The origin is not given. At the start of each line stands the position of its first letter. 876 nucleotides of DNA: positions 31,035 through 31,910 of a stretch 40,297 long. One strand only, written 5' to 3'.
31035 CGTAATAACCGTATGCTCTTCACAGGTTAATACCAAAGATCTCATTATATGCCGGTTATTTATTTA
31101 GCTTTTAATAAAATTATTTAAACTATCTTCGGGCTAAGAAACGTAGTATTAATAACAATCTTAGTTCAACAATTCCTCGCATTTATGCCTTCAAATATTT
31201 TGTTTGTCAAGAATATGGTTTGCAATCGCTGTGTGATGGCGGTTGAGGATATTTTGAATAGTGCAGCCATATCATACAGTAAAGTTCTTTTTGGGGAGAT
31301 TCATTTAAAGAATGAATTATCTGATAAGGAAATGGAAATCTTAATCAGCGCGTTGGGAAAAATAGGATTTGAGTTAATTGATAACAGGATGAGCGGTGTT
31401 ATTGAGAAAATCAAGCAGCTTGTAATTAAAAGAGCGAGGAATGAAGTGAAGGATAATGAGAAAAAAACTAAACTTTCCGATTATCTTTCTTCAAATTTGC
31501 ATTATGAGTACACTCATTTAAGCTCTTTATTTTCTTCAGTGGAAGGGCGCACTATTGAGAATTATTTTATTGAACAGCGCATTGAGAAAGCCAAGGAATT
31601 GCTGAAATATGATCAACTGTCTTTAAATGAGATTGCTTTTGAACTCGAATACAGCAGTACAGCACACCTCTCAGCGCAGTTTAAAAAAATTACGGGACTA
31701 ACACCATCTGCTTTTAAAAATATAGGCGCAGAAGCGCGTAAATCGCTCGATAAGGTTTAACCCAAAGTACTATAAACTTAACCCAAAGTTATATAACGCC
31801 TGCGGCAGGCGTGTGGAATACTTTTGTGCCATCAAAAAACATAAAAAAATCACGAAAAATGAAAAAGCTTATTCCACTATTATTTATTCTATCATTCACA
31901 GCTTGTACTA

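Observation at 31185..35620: Candidate metal-responsive regulon: HMA-domain AraC regulator plus three promoters sharing a 21-bp-phased direct-repeat operator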

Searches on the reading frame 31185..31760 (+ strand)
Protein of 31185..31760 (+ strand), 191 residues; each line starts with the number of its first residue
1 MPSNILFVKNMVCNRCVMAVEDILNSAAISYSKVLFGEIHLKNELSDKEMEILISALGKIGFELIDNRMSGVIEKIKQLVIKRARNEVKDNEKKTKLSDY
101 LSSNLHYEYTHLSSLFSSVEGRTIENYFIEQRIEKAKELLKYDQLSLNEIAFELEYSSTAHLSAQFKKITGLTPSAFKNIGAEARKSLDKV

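Call 4: search_protein_families(library=pfam, proteins=[window:31185-31760:+], max_evalue=0.01)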
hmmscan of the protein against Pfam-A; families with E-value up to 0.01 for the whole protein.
window:31185-31760:+ (191 aa): 2 families
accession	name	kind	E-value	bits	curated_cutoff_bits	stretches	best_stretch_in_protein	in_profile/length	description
PF12833.13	HTH_18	-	3.4e-18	66.2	33.6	1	102-178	2-78/80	Helix-turn-helix domain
PF00165.29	HTH_AraC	-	8.1e-10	39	26.6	1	144-177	8-40/42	Bacterial regulatory helix-turn-helix proteins, AraC family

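Call 7: search_protein_families(library=ncbifam, proteins=[window:31185-31760:+], max_evalue=0.1)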
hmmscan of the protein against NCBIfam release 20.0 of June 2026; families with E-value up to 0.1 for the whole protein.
window:31185-31760:+ (191 aa): 33 families (the best 25 are shown)
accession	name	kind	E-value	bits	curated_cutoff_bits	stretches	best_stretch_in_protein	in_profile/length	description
TIGR04094.1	adjacent_YSIRK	equivalog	3.2e-13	49.4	200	1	101-178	307-383/383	YSIRK-targeted surface antigen transcriptional regulator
NF007860.0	PRK10572.1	equivalog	1.1e-10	40.9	208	1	33-183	137-287/292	arabinose operon transcriptional regulator AraC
NF047455.1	TF_Staph_AryK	equivalog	4.2e-10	38.5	850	1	95-180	174-258/759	transcriptional regulator AryK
NF047788.1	TransRegPocR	equivalog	4.2e-09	36.1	500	1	96-180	207-290/296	transcriptional regulator PocR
NF049932.1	TranspRegBtr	equivalog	1.1e-08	34.1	900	1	83-177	168-262/531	bacillibactin transport transcriptional regulator Btr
TIGR02297.1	HpaA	equivalog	2.4e-08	33.6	274.65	1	91-178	198-285/287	4-hydroxyphenylacetate catabolism regulatory protein HpaA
NF006902.0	PRK09393.1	equivalog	2.4e-08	33.5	425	1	100-179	241-320/327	transcriptional regulator FtrA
NF007243.0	PRK09685.1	equivalog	3.8e-07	29.8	199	1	27-178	148-299/303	transcriptional regulator FeaR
NF011732.0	PRK15185.1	equivalog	8.7e-07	28.5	354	1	66-178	192-304/309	transcriptional regulator HilD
NF007633.0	PRK10296.1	equivalog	8.9e-07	28.7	264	1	130-179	224-273/280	transcriptional regulator ChbR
NF007584.0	PRK10219.1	equivalog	1.3e-06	28.8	174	1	80-179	6-105/107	superoxide response transcriptional regulator SoxS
NF049968.1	QhpR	equivalog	2.2e-06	27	250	1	130-178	236-284/284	AraC-like transcriptional regulator QhpR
NF007693.0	PRK10371.1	equivalog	2.3e-06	27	253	1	112-187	231-306/309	transcriptional regulator MelR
NF010027.0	PRK13502.1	equivalog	2.9e-06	27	384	1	113-181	210-278/282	HTH-type transcriptional activator RhaR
NF010026.0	PRK13501.1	equivalog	5e-06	25.9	363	1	97-179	195-276/290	HTH-type transcriptional activator RhaR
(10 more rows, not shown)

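Call 9: find_homologous_proteins(query=window:31185-31760:+, max_evalue=0.00001)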
Query window:31185-31760:+ (191 aa): 7905 proteins with E <= 0.00001 among 8000 candidates; the best 120 are listed.
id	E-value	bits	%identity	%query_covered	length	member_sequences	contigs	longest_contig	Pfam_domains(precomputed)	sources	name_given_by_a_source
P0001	1.2e-114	398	100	100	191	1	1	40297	PF12833.14,PF00165.30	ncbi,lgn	-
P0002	8.3e-94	330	85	100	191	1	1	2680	PF12833.14,PF00165.30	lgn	-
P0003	3.9e-88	312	78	100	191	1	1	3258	PF12833.14,PF00165.30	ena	-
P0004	2.9e-83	296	84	91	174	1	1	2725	PF12833.14,PF00165.30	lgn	-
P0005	4.6e-81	289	77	95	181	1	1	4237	PF12833.14,PF00165.30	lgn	-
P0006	1.6e-79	284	71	100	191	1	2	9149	PF12833.14,PF00165.30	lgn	-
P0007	4.2e-79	282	70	100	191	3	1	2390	PF12833.14,PF00165.30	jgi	jgi:AraC family transcriptional regulator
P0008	1.1e-78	281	69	100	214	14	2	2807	PF12833.14,PF00165.30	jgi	-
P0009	1.2e-78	281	72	100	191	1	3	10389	PF12833.14,PF00165.30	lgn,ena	-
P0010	1.3e-78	281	71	100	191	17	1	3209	PF12833.14,PF00165.30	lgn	-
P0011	1.3e-78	281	70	100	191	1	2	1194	PF12833.14,PF00165.30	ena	-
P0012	1.9e-78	280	70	100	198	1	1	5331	PF12833.14,PF00165.30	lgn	-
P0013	3.4e-78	279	71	100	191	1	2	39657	PF12833.14,PF00165.30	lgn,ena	-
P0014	3.7e-78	279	72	96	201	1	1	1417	PF12833.14,PF00165.30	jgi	jgi:AraC family transcriptional regulator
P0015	5.2e-78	279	71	100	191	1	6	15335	PF12833.14,PF00165.30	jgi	jgi:AraC family transcriptional regulator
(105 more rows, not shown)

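Call 12: find_related_loci(query=A1, collection=genome_contigs, flank=6000)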
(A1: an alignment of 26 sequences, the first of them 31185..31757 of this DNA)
Query A1 (191 aa) in genome_contigs; peptide patterns used: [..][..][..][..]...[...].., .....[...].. (x = any residue, [..] = any of these).
599 stretches matched a pattern (row limit reached: there are more); 587 encode a relative of the query (tblastn E <= 1e-3); the best 80 are kept; 80 distinct loci.
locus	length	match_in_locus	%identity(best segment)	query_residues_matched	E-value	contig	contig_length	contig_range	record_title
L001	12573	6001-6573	71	1-191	1e-85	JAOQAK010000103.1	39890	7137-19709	MAG: Ferruginibacter sp. isolate RYN_280 scaffold_2527632, whole genome shotgun sequence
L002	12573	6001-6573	69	1-191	9e-85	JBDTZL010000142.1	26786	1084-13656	MAG: Ginsengibacter sp. isolate cluster4_bin.165 NODE_2698_length_26786_cov_14.678613, whole genome shotgun sequence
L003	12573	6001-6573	66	1-191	4e-83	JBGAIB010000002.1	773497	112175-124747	MAG: Chitinophagales bacterium isolate MAG_MBR_H125.33 MBRH125-33_opera_contig_42, whole genome shotgun sequence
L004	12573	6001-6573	70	1-191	7e-83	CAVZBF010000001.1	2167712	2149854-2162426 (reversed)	MAG: uncultured Bacteroidetes bacterium isolate MFD09212.bin.2.196 genome assembly, contig: contig_1080, whole genome sh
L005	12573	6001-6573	69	1-191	5e-83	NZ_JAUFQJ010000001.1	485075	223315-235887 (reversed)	Ferruginibacter paludis strain CECT 8366 platanus_K_17_124_1, whole genome shotgun sequence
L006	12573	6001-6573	68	1-191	8e-83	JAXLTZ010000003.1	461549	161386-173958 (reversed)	MAG: Chitinophagales bacterium isolate STL-BAC17 C2.102.fa-3, whole genome shotgun sequence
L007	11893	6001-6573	68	1-191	1e-82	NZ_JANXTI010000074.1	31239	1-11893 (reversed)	MAG: Flavobacterium sp. isolate 338R_metabat_4 338R_k141_834297, whole genome shotgun sequence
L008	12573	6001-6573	67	1-191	2e-82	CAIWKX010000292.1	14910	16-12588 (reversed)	MAG: uncultured Bacteroidetes bacterium isolate C24_bin-1519 genome assembly, contig: bin-1519:292/295, whole genome sho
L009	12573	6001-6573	65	1-191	2e-82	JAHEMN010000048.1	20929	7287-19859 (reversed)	MAG: Chitinophagaceae bacterium isolate Ww73 NODE_4649_length_20929_cov_6.243080, whole genome shotgun sequence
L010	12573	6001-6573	69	1-191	6e-82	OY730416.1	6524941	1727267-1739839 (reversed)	MAG: uncultured Ferruginibacter sp. isolate 52100660-89e0-41f3-aa4d-b5ad2bee9e90 genome assembly, chromosome: 1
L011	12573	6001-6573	64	1-191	9e-82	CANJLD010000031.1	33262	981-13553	MAG: Bacteroidetes bacterium isolate RH-23may17-677 genome assembly, contig: RH-23may17-C9270, whole genome shotgun sequ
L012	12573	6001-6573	68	1-191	1e-81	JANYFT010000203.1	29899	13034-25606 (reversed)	MAG: Ferruginibacter sp. isolate 339R_metabinner_84_sub 339R_k141_816675, whole genome shotgun sequence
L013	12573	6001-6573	67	1-191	3e-81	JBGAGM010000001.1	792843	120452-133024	MAG: Ferruginibacter sp. isolate MAG_MBR_H125.65 MBRH125-65_opera_contig_41, whole genome shotgun sequence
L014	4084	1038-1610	67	1-191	2e-81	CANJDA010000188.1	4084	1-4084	MAG: Flavobacteriaceae bacterium isolate RH-23may17-1298 genome assembly, contig: RH-23may17-C198834, whole genome shotg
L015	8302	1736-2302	66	1-189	2e-80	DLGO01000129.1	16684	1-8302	MAG TPA_asm: Bacteroidetes bacterium UBA7692 UBA7692_contig_43143, whole genome shotgun sequence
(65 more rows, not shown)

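Call 19: predict_structure(alignment_id=A1)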
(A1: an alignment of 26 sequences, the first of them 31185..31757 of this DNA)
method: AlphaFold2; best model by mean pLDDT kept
length: 191 residues; sequences in the alignment: 26
mean_pLDDT: 81.5   pTM: 0.63
mean pLDDT of the five models: 81.5, 81.0, 80.0, 74.7, 71.0
residues with pLDDT >= 90: 22; 70-90: 146; 50-70: 13; < 50: 10
segments of 3 or more residues with pLDDT < 50: 184-191
pLDDT, mean of each block of 10 residues (from residue 1): 74 83 93 86 87 90 77 83 83 83 76 85 88 85 79 87 89 80 46 33
secondary structure, 60 per line:
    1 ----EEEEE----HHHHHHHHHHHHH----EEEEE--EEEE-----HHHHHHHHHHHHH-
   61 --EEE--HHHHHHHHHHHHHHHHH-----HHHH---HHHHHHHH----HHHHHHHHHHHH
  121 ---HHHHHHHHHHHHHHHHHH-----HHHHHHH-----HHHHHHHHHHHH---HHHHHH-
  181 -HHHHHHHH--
elements in order: E5-9 H14-26 E31-35 E38-41 H47-59 E63-65 H68-84 H90-93 H97-104 H109-120 H124-141 H147-153 H159-170 H174-179 H182-189

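Call 22: search_solved_structures(query=A1, max_evalue=1)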
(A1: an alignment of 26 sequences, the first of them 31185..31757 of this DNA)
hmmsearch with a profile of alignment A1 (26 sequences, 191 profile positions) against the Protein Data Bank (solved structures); distinct sequences matched with E-value up to 1: 20.
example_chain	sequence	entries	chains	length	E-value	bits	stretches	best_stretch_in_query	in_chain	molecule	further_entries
3lsg_A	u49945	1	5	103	1.7e-07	34.5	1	91-178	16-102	Two-component response regulator yesN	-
3oou_A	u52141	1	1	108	2.4e-07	34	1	100-180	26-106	Lin2118 protein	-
6swi_A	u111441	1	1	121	4e-07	33.3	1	80-179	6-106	Two-component response regulator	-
12aw_A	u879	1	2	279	1.1e-06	31.8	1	107-179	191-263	HYBRID TWO-COMPONENT SYSTEM PROTEIN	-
2k9s_A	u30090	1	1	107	2.3e-05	27.5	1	102-178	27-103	Arabinose operon regulatory protein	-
4fe4_A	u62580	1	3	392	0.00058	22.9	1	112-182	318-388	Xylose operon regulatory protein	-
4fe7_A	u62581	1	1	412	0.00064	22.8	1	112-182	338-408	Xylose operon regulatory protein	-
3oio_A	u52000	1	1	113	0.0015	21.6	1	112-175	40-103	Transcriptional regulator (AraC-type DNA-binding domain-containing proteins)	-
7w5w_J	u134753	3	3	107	0.015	18.4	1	102-178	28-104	Regulatory protein SoxS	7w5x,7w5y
3mkl_A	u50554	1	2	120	0.022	17.8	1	126-185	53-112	HTH-type transcriptional regulator gadX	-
3cjk_B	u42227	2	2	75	0.26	14.3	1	3-65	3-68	Copper-transporting ATPase 1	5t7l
7vwy_G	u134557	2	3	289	0.28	14.2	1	103-178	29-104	Right origin-binding protein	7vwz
1d5y_A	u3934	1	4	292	0.29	14.2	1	103-178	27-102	ROB TRANSCRIPTION FACTOR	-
2ew9_A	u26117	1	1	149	0.3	14.1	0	6-62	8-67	Copper-transporting ATPase 2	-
22jw_A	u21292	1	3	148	0.37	13.8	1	157-191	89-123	Extracellular globin A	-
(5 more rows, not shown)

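Call 23: fold_search(model_id=the predicted structure, library=pdb)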
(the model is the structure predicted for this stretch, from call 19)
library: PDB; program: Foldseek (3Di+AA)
matches with E <= 10: 344; with E <= 0.001: 11
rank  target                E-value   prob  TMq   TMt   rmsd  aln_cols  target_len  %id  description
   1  6swi                  2.6e-05  1.00  0.48  0.72   3.1       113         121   23  The C-terminal domain of AraT, a response regulator from Geobacillus stearothermophilus (released 2020-10-14)
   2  9ca5_B                2.4e-04  1.00  0.45  0.36  10.8       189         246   16  Rns pocket mutant - H20A (released 2025-06-25)
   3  3lsg_C                3.6e-04  1.00  0.44  0.76   2.9       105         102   27  The crystal structure of the C-terminal domain of the two-component response regulator yesN from Fusobacterium nucleat (released 2010-02-23)
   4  3oio                  3.8e-04  1.00  0.48  0.78   2.6       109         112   19  Crystal structure of transcriptional regulator (AraC-type DNA-binding domain-containing proteins) from Chromobacterium v (released 2010-09-08)
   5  7r3w_D                4.2e-04  1.00  0.43  0.31   5.6       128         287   17  Crystal structure of the albicidin resistance protein STM3175 from Salmonella typhimurium (released 2022-09-28)
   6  6xiu_B                4.7e-04  1.00  0.46  0.36  11.6       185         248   16  ETEC Rns bound to a potential inhibitor, decanoic acid (released 2021-06-30)
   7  3mkl_B                5.3e-04  1.00  0.47  0.78   3.1       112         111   16  Crystal structure of DNA-binding transcriptional dual regulator from Escherichia coli K-12 (released 2010-04-28)
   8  3lsg_A                5.3e-04  1.00  0.45  0.78   2.8       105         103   26  The crystal structure of the C-terminal domain of the two-component response regulator yesN from Fusobacterium nucleat (released 2010-02-23)
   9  3w6v_A                5.3e-04  1.00  0.47  0.76   4.3       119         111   18  Crystal structure of the DNA-binding domain of AdpA, the global transcriptional factor, in complex with a target DNA (released 2013-09-18)
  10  7r3w_B                5.3e-04  1.00  0.43  0.31   5.4       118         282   18  Crystal structure of the albicidin resistance protein STM3175 from Salmonella typhimurium (released 2022-09-28)
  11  9ca5_A                7.0e-04  1.00  0.45  0.36  11.8       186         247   17  Rns pocket mutant - H20A (released 2025-06-25)
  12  8vst_A                1.0e-03  1.00  0.46  0.36  11.9       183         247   15  Rns mutant H20A/R75A (released 2025-07-23)
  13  1xs9_A                1.2e-03  1.00  0.49  0.69   3.3       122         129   19  A MODEL OF THE TERNARY COMPLEX FORMED BETWEEN MARA, THE ALPHA-CTD OF RNA POLYMERASE AND DNA (released 2004-10-26)
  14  3mn2_A                1.2e-03  1.00  0.47  0.79   2.1       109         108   12  The crystal structure of a probable AraC family transcriptional regulator from Rhodopseudomonas palustris CGA009 (released 2010-05-12)
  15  5chh                  1.2e-03  1.00  0.43  0.28  12.8       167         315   14  Crystal structure of transcriptional regulator CdpR from Pseudomonas aeruginosa (released 2016-05-18)
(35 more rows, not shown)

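Call 35: list_cluster_members(proteins=[window:31185-31757:+, window:31859-32644:+, window:32689-33300:+, window:33485-33646:+, window:33697-34164:+, window:34295-35617:+])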
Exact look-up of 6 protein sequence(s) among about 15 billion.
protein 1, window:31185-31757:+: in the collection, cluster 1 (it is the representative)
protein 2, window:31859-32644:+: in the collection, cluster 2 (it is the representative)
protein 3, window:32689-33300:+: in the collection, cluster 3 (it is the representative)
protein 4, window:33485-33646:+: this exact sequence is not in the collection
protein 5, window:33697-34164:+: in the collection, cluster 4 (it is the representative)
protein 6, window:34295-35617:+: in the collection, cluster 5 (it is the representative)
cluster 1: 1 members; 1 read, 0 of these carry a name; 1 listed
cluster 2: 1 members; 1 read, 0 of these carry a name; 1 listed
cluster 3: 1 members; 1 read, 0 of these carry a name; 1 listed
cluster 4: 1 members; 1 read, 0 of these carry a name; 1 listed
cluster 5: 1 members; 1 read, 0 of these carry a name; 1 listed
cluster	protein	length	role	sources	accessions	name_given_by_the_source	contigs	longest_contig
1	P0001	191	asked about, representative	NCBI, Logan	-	-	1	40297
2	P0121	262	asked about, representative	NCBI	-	-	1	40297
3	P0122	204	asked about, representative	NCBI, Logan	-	-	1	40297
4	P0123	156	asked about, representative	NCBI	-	-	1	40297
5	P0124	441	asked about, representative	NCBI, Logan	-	-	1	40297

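Call 77: search_dna_similar(query=window:31185-31757:+, collection=plasmids, mode=protein, max_evalue=1e-20, max_rows=25)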
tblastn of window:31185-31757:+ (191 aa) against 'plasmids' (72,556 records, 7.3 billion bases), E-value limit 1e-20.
Records with a match: 33; places in all: 41; records where one place covers at least 80% of the query: 32.
Best place of each record, by identity: <60% 33.
By first word of the organism name: Hymenobacter 14; Chondrinema 3; Bernardetia 2; Persicobacter 2; Runella 2; Spirosoma 2; Adhaeribacter 2; Pontibacter 2; Aureibacter 1; Fulvitalea 1; and 2 more.
By predicted mobility (MOB-suite, as given by PLSDB): non-mobilizable 25; mobilizable 7; conjugative 1.
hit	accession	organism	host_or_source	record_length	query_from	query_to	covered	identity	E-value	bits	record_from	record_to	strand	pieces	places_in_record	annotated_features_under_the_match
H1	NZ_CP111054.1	Chondrinema litorale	Seaweed,red alga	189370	3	189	98%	47.6%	1e-47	172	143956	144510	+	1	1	AraC family transcriptional regulator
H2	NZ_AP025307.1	Aureibacter tunicatorum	-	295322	1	191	100%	45.0%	1e-43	161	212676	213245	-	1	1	AraC family transcriptional regulator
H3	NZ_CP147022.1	Bernardetia sp. ABR2-2B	grean alga,grean algae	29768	1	178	93%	46.7%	7e-36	139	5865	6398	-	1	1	helix-turn-helix transcriptional regulator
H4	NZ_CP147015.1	Bernardetia sp. MNP-M8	grean alga,grean algae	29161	1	178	93%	46.7%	8e-36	139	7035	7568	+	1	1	helix-turn-helix transcriptional regulator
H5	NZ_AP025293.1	Persicobacter psychrovividus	-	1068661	8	191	96%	45.1%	4e-45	165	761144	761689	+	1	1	none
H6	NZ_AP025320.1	Fulvitalea axinellae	-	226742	1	191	100%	43.5%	1e-36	141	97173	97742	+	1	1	helix-turn-helix domain-containing protein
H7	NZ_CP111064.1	Chondrinema litorale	Seaweed,red alga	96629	6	189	96%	43.5%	2e-37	143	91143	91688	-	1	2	helix-turn-helix domain-containing protein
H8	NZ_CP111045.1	Chondrinema litorale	Seaweed,red alga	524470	5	189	97%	42.7%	9e-36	139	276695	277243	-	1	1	helix-turn-helix domain-containing protein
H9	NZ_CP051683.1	Mucilaginibacter robiniae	cell culture,Flower of Shittah tree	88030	6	191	97%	42.1%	4e-39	148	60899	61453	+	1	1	AraC family transcriptional regulator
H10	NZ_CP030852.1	Runella rosea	Whole organism,fresh water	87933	6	189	96%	41.8%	2e-37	143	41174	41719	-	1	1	helix-turn-helix domain-containing protein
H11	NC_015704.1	Runella slithyformis DSM 19594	fresh water lake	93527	6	191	97%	40.9%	9e-39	147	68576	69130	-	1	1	response regulator transcription factor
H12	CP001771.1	Spirosoma linguale DSM 74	-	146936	6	191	97%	40.9%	2e-36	140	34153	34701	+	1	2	transcriptional regulator, AraC family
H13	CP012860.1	Persicobacter sp. JZB09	cell culture,soil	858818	8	191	96%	41.3%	2e-36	140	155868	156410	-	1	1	record has no annotation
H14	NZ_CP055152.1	Adhaeribacter radiodurans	Cell culture,rhizospheric soil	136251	2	191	99%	39.9%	9e-30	121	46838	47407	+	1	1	helix-turn-helix domain-containing protein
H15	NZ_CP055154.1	Adhaeribacter swui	Cell culture,Mud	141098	2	191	99%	39.6%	2e-30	123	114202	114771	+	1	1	helix-turn-helix domain-containing protein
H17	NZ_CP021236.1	Pontibacter actiniarum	Whole organism,unidentified actinians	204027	1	190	99%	38.4%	3e-28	117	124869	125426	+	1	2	AraC family transcriptional regulator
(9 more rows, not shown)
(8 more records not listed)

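Call 78: get_annotated_region(hit=H17, flank=7000)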
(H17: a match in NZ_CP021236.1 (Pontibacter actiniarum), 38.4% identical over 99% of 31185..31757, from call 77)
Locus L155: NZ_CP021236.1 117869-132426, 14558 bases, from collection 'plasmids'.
description: Pontibacter actiniarum strain DSM 19842 plasmid unnamed, complete sequence
organism: Pontibacter actiniarum (NCBI taxid 323450)
taxonomy: Bacteria; Bacteroidota; Cytophagia; Cytophagales; Hymenobacteraceae; Pontibacter; Pontibacter actiniarum
host: -; source: Whole organism,unidentified actinians; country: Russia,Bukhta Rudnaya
typing (MOB-suite, as given by PLSDB): mobilizable; relaxase MOBP
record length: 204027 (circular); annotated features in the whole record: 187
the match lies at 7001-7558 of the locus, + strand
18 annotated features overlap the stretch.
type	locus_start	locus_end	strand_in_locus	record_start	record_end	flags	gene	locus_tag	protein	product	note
CDS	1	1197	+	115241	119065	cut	-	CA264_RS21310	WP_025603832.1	efflux RND transporter permease subunit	GO:0055085 - transmembrane transport [Evidence IEA]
CDS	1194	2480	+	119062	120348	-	-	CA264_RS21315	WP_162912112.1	TolC family protein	GO:0055085 - transmembrane transport [Evidence IEA]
CDS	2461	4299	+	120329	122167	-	-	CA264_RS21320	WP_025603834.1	efflux RND transporter periplasmic adaptor subunit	GO:0006810 - transport [Evidence IEA]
CDS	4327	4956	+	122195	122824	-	-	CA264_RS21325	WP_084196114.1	DUF3347 domain-containing protein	-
CDS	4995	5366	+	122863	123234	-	-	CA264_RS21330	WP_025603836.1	heavy-metal-associated domain-containing protein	-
CDS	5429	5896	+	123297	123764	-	-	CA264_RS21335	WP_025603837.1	hypothetical protein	-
CDS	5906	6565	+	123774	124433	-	-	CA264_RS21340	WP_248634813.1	SCO family protein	-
CDS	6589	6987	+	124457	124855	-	-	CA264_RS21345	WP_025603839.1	cytochrome c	-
CDS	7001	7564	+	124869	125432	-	-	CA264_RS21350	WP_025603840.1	AraC family transcriptional regulator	-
CDS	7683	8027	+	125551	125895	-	-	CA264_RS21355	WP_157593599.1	hypothetical protein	-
CDS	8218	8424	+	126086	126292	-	-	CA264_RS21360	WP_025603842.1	hypothetical protein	-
CDS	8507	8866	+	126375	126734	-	-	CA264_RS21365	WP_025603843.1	four-helix bundle copper-binding protein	-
CDS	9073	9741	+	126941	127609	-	-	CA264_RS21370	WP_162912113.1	DUF3347 domain-containing protein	-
CDS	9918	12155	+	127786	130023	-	-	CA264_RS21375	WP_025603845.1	heavy metal translocating P-type ATPase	GO:0006812 - monoatomic cation transport [Evidence IEA]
CDS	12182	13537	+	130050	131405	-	-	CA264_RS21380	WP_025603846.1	MBL fold metallo-hydrolase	-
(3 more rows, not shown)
